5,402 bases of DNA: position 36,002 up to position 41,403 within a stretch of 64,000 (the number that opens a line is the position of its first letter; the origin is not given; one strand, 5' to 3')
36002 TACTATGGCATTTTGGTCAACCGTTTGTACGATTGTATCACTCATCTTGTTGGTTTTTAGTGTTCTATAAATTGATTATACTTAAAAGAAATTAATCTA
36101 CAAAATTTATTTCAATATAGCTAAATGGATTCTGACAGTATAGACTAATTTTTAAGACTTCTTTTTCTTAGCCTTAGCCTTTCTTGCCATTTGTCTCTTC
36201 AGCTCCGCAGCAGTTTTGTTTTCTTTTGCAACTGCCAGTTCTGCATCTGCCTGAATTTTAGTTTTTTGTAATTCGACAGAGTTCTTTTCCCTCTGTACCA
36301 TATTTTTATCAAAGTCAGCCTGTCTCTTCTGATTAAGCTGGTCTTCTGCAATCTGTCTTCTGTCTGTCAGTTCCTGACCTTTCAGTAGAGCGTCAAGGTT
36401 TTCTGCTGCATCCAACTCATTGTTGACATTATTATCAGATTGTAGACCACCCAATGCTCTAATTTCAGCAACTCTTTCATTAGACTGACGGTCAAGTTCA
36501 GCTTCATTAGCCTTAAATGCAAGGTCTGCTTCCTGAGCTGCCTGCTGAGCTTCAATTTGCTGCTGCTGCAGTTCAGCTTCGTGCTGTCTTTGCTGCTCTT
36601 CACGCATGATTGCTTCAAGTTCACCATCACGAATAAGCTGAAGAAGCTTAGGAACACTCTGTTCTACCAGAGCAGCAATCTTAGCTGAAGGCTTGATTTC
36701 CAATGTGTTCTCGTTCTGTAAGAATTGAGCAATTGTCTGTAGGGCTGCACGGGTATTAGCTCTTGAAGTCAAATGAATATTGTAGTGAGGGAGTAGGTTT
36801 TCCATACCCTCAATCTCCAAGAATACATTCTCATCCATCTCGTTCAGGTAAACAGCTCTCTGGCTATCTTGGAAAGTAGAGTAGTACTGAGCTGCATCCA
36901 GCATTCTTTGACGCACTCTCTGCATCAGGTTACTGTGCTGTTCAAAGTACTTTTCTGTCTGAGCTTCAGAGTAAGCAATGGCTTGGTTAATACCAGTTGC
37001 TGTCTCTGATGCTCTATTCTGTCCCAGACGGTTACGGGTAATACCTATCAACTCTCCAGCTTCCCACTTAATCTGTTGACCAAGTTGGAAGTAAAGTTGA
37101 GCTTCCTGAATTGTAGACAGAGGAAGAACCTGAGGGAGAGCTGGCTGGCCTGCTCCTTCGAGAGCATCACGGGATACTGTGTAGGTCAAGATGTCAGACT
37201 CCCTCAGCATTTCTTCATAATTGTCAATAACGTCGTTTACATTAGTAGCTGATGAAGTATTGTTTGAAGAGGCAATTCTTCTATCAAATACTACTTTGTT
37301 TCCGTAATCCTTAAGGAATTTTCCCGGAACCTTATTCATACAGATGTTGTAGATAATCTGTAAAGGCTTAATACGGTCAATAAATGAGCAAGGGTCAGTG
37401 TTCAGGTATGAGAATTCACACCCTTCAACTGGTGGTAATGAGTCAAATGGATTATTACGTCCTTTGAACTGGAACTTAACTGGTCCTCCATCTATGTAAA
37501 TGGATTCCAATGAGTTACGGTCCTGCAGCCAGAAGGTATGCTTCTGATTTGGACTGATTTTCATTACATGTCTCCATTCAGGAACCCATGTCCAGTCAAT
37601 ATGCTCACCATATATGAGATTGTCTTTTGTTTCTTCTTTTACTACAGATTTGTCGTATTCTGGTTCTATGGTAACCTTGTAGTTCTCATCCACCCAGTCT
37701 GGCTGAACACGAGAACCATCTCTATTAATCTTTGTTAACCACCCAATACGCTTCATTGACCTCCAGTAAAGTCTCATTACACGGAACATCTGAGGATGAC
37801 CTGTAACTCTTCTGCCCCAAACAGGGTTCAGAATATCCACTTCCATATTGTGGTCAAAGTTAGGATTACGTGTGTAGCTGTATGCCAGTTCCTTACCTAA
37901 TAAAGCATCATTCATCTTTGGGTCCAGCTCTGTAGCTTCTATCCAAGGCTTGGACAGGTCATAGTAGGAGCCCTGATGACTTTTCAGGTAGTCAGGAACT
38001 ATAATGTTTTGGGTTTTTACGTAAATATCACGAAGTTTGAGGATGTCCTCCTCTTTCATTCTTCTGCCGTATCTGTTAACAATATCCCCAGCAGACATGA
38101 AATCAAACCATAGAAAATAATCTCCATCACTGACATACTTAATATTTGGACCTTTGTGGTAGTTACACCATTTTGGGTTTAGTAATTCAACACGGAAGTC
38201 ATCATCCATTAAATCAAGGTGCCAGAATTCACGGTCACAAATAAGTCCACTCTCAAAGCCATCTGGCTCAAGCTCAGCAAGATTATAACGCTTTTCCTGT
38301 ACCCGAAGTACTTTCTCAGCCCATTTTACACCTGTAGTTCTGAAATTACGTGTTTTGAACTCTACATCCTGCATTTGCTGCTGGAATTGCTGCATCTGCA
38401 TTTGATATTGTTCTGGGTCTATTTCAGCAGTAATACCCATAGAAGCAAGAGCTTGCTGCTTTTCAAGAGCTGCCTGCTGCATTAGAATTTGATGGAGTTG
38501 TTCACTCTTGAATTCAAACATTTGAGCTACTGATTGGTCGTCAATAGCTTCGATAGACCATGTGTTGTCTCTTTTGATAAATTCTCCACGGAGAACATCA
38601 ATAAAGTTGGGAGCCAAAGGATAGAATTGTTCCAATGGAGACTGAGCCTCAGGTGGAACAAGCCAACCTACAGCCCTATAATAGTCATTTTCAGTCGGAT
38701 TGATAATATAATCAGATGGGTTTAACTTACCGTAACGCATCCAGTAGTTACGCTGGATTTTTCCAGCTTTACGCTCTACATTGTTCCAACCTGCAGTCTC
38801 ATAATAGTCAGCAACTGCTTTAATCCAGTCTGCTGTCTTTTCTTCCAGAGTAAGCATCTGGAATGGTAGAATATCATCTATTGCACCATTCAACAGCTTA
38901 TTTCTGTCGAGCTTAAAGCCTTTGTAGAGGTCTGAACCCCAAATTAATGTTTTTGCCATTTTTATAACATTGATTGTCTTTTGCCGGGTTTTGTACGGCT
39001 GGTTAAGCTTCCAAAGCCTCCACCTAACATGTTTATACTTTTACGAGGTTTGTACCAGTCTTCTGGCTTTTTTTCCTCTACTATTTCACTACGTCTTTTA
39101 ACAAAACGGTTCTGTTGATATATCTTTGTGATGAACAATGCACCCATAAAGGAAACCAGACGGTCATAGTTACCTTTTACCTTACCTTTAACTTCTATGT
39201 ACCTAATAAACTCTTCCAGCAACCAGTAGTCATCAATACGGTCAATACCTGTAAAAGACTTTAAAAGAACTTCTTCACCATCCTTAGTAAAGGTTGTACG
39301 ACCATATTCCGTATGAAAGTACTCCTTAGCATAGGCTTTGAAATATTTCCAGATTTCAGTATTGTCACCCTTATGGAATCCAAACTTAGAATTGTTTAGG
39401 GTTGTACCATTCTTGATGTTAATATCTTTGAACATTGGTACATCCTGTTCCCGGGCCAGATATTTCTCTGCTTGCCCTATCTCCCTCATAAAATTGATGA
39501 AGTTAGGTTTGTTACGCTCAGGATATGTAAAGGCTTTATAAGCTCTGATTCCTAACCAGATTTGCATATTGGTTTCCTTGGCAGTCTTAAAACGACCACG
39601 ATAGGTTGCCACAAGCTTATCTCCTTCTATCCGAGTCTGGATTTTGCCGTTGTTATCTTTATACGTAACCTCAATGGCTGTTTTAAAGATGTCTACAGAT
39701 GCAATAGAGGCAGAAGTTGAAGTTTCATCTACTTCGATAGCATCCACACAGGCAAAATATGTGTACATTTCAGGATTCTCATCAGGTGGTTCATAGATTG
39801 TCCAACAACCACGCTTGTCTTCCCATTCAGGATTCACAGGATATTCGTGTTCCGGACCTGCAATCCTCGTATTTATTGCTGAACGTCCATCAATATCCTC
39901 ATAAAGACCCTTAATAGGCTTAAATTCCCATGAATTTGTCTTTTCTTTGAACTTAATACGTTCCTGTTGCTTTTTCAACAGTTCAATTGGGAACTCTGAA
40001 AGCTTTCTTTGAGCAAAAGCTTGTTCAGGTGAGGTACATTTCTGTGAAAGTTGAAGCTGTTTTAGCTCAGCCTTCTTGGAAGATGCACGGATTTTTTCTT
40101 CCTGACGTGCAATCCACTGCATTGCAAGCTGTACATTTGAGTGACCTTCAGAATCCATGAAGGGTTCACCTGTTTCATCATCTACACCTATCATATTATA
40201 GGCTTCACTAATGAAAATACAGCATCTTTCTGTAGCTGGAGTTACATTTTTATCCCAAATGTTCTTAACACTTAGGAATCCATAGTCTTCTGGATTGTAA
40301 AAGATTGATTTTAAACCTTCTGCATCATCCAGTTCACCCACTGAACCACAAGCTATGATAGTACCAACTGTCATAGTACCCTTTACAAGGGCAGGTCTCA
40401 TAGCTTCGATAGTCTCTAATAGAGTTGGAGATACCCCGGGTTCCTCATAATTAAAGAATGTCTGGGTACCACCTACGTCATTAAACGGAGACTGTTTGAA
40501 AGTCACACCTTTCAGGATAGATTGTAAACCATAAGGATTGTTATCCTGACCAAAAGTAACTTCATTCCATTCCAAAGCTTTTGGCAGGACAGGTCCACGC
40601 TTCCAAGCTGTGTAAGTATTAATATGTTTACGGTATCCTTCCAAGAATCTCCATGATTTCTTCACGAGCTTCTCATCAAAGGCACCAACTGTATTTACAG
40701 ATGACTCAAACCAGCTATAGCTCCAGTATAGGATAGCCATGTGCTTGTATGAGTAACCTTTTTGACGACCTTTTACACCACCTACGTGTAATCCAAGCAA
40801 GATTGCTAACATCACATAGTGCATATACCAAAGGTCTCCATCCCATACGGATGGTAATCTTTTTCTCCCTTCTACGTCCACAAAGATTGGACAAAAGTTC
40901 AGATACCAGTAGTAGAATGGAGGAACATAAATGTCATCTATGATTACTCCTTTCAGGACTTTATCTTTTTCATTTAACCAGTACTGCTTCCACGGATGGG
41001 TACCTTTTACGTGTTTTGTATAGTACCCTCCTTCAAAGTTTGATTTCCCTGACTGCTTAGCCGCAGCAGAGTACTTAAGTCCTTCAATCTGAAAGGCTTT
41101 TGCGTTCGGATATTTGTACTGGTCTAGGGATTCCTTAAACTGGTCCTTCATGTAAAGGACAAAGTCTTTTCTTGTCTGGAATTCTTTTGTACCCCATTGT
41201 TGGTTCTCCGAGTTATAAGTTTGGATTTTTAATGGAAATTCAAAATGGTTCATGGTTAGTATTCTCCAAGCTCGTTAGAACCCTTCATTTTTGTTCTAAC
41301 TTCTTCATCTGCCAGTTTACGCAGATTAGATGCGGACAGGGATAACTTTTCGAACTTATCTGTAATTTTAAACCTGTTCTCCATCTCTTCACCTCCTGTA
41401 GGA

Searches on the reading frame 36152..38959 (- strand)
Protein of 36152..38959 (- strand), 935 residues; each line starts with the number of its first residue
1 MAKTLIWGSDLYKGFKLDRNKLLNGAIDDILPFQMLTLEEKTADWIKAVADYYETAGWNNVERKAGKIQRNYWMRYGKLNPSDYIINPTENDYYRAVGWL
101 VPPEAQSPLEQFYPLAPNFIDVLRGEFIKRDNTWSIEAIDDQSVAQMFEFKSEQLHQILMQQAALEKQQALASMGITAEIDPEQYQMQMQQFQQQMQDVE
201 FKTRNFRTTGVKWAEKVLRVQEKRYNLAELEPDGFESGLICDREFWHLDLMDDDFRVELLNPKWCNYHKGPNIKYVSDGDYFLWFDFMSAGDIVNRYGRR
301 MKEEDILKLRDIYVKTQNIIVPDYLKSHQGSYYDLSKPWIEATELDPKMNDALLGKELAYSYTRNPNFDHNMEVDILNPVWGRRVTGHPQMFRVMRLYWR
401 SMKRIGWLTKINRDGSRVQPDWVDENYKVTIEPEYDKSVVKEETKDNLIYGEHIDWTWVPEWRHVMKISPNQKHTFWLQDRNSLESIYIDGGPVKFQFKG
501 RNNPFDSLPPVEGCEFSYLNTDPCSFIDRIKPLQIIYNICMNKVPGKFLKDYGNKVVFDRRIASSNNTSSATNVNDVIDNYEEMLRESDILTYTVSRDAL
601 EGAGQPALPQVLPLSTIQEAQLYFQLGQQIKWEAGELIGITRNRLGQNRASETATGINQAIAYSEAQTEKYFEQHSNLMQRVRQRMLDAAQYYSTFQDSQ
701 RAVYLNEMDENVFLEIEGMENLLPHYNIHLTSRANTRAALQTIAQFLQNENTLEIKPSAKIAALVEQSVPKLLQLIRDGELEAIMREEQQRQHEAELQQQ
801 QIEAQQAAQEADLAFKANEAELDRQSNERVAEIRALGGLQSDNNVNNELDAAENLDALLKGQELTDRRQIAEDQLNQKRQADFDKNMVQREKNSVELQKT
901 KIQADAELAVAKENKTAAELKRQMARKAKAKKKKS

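Call 9: search_protein_families(library=phrogs, max_evalue=0.001, proteins=[window:36152-38959:-])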
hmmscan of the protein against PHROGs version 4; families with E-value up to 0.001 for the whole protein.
window:36152-38959:- (935 aa): 1 family
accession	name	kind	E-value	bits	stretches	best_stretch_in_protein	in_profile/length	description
phrog_6547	-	head and packaging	9.1e-64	216.8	1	30-907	8-813/827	portal protein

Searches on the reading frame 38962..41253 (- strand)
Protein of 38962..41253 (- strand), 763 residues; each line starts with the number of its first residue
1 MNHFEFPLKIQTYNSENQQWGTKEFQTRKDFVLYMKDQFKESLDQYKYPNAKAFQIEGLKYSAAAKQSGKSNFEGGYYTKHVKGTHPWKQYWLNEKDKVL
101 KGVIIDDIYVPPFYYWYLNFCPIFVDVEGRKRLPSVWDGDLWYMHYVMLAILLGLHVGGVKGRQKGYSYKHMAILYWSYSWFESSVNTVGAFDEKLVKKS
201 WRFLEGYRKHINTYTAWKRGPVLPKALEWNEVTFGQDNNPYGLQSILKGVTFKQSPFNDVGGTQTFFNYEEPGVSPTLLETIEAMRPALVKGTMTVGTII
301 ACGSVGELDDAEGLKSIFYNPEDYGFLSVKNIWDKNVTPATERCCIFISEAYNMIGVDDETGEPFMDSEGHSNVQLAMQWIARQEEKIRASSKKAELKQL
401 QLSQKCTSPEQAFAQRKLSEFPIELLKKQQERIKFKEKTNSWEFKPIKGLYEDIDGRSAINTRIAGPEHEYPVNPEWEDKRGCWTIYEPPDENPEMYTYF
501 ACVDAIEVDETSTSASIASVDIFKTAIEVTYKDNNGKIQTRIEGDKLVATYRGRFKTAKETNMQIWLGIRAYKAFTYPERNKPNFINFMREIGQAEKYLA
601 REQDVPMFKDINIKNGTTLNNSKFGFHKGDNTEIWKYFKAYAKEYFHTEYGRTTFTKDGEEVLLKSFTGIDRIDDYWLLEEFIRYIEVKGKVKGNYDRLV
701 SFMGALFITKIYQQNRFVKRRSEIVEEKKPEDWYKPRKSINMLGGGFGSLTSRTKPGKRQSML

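Call 9: search_protein_families(library=phrogs, max_evalue=0.001, proteins=[window:38962-41253:-])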
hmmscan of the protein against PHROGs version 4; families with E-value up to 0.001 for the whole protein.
window:38962-41253:- (763 aa): 1 family
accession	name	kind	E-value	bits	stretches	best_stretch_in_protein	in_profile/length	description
phrog_6681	-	head and packaging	1.6e-60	206.3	1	75-735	78-746/758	terminase large subunit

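Call 12: search_dna_similar(query=window:38962-41253:-, collection=phages, mode=protein, max_rows=15)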
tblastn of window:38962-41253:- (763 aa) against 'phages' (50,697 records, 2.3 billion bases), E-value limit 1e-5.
Records with a match: 140; places in all: 140; records where one place covers at least 80% of the query: 86.
Best place of each record, by identity: <60% 140.
By first word of the organism name: uncultured 53; Bacteroides 32; Flavobacterium 29; Bacteriophage 8; CrAssphage 7; Azobacteroides 2; crAssphage 2; Caudoviricetes 2; Kehishuvirus 1; Carjivirus 1; and 3 more.
By host as written in the record: - 70; Bacteroides intestinalis DSM 108646 25; Flavobacterium psychrophilum 950106-1/1 12; Flavobacterium psychrophilum strain FPS-D10 3; Flavobacterium psychrophilum 020612-2/1 3; Bacteroides cellulosilyticus 3; Candidatus Azobacteroides pseudotrichonymphae 2; Flavobacterium psychrophilum FPS-D15 2; and 15 more.
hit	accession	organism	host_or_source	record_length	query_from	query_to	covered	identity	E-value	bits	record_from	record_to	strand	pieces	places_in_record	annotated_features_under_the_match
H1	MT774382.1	uncultured phage cr10_1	human feces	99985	59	729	88%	26.1%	7e-37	155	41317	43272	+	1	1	terminase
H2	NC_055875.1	uncultured phage cr10_1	human feces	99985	59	729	88%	26.1%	7e-37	155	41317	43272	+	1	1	terminase large subunit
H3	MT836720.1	Bacteriophage sp.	human fecal samples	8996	76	729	86%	26.4%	2e-36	154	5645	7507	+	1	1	record has no annotation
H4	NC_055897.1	uncultured phage cr114_1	human feces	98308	76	729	86%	26.0%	2e-35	151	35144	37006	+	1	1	terminase large subunit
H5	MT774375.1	uncultured phage cr50_1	human feces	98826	47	706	87%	25.7%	1e-36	155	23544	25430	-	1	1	terminase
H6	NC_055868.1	uncultured phage cr50_1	human feces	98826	47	706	87%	25.7%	1e-36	155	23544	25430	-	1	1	terminase large subunit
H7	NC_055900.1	uncultured phage cr125_1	human feces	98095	76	729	86%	25.9%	1e-34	149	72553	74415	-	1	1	terminase large subunit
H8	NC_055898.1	uncultured phage cr115_1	human feces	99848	76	729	86%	25.8%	4e-39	162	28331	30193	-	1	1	terminase large subunit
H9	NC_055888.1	uncultured phage cr52_1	human feces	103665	76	707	83%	25.6%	3e-33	144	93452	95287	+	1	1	terminase large subunit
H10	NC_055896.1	uncultured phage cr113_1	human feces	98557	59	707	85%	24.9%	2e-33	145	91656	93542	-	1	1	terminase large subunit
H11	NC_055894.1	uncultured phage cr6_1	human feces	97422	76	703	82%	25.5%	3e-29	131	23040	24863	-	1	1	terminase large subunit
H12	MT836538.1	Bacteriophage sp.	human fecal samples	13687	76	703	82%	25.5%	4e-29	131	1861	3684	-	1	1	record has no annotation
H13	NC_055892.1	uncultured phage cr109_1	human feces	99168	76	707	83%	25.0%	3e-33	144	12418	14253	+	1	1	terminase large subunit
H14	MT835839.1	Bacteriophage sp.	human fecal samples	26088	76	709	83%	24.7%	3e-34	147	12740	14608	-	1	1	record has no annotation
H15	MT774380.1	uncultured phage cr1_1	human feces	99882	73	723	85%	23.9%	3e-33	144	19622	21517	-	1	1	terminase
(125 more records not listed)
